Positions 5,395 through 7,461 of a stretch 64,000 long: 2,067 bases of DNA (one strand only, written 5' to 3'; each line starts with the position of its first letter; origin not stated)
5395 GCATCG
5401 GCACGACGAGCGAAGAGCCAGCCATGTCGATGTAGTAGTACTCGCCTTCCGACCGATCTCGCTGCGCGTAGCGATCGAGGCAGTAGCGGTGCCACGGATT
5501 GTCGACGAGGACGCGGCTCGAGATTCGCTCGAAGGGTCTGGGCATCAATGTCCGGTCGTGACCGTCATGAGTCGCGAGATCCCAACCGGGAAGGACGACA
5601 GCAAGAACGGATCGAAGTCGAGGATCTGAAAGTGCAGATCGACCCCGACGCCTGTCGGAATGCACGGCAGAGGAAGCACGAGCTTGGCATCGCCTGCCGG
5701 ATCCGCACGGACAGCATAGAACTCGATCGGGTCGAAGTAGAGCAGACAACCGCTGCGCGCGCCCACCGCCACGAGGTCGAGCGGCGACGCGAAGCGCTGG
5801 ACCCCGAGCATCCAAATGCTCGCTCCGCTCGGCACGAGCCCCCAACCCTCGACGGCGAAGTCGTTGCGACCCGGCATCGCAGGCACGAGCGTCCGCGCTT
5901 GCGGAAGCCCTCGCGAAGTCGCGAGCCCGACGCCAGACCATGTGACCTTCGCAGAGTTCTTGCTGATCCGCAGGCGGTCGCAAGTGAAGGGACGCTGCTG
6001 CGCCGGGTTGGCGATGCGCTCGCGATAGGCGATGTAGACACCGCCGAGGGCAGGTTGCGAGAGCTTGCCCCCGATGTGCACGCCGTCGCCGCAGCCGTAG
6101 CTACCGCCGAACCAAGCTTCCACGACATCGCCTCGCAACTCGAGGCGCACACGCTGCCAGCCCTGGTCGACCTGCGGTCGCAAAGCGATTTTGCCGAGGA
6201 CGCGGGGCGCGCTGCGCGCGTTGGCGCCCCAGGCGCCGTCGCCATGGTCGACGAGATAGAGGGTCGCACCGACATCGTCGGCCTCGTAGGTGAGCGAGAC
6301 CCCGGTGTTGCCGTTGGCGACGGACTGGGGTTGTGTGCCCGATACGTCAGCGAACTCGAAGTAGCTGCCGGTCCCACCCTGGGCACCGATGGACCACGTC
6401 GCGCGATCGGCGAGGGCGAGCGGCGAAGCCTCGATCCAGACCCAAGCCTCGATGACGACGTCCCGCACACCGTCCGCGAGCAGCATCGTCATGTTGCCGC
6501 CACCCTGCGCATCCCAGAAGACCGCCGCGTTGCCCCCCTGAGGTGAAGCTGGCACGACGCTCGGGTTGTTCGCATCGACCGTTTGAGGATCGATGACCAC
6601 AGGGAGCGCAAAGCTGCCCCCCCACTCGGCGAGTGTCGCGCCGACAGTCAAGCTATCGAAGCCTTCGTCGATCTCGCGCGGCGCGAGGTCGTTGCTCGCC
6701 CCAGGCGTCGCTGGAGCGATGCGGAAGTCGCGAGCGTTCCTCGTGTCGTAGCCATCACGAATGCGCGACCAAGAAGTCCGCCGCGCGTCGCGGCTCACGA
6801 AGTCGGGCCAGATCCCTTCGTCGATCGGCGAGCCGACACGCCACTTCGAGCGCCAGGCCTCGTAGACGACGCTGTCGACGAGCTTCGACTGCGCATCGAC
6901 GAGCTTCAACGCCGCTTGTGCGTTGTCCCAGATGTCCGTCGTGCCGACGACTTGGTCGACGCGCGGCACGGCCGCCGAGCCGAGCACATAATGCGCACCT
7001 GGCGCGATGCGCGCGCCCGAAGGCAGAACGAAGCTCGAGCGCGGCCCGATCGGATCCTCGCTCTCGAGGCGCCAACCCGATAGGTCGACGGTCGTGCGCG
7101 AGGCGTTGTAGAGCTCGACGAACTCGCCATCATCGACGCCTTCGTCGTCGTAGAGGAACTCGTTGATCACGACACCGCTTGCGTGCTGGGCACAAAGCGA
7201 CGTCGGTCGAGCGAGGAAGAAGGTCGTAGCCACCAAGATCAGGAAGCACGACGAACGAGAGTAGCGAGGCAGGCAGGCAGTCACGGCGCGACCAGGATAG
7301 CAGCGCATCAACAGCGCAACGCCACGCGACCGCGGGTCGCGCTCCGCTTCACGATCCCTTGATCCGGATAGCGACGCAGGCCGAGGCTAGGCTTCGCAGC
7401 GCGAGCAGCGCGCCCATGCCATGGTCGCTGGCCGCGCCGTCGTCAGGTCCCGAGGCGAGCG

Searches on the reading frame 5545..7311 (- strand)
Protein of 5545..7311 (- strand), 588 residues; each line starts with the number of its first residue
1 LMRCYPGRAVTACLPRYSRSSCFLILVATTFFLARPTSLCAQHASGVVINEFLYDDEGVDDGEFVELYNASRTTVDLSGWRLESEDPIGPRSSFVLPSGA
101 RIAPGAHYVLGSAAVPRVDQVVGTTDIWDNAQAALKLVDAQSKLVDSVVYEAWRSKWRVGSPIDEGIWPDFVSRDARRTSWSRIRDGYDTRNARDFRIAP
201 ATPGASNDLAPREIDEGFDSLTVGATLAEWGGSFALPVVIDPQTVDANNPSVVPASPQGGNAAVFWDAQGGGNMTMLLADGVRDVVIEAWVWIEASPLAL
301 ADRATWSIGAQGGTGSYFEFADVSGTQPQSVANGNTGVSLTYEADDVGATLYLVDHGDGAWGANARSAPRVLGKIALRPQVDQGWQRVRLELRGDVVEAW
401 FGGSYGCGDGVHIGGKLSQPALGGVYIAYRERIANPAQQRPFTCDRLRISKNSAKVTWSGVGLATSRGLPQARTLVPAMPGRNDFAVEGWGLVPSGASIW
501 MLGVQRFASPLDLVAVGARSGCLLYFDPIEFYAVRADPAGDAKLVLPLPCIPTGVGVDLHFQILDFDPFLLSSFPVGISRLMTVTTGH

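Call 78: search_protein_families(library=pfam, proteins=[window:5545-7311:-], max_evalue=0.0001)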
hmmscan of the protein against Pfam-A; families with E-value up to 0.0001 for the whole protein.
window:5545-7311:- (588 aa): 1 family
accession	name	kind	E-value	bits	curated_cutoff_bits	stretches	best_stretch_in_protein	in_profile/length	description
PF00932.25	LTD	-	1.8e-20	73.8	34.3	1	43-150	4-107/109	Lamin Tail Domain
